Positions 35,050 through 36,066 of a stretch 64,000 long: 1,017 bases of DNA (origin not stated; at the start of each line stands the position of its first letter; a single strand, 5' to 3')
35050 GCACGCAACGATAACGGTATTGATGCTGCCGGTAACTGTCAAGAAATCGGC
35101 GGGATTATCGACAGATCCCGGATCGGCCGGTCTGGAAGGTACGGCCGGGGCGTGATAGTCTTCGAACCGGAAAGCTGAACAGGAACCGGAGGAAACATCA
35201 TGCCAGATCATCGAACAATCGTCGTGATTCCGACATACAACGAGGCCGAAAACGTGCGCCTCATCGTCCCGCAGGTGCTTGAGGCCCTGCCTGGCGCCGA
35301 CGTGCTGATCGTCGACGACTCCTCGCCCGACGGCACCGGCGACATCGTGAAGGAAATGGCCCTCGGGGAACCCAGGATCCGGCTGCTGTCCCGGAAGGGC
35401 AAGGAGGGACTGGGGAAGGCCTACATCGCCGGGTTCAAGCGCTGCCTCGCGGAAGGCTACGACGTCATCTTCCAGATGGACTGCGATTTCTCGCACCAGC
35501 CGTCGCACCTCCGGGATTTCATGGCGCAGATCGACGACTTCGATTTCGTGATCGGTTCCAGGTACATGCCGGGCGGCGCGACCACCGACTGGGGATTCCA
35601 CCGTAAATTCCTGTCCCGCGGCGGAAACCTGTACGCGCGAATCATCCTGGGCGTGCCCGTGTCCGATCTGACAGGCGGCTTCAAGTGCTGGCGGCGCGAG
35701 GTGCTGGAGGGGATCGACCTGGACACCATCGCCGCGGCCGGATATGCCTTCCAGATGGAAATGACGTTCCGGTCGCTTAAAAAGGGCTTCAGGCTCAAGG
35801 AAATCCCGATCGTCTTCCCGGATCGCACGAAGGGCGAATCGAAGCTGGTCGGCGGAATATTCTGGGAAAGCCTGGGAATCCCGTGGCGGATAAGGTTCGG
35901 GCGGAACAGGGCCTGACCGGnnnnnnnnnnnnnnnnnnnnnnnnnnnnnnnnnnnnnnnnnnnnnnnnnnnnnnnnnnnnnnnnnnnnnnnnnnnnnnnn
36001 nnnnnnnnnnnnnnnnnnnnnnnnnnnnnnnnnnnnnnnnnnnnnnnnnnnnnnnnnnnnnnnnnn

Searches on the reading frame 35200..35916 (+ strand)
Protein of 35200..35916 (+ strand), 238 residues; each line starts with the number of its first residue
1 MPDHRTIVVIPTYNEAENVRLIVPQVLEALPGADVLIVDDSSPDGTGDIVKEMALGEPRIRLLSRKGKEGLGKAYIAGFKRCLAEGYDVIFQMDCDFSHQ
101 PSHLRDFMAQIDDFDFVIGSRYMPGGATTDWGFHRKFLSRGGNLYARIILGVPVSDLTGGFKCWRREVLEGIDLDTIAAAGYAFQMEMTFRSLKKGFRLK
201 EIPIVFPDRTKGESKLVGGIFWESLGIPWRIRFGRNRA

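Call 9: search_protein_families(library=pfam, proteins=[window:35200-35916:+], max_evalue=0.01)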
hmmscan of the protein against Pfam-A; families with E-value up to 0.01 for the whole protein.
window:35200-35916:+ (238 aa): 2 families
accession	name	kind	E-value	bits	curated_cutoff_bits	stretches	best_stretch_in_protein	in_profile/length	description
PF00535.33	Glycos_transf_2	-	9.9e-28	97.6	23.3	1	8-170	2-165/168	Glycosyl transferase family 2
PF13641.12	Glyco_tranf_2_3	-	0.0032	17.9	27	0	5-106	2-106/230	Glycosyltransferase like family 2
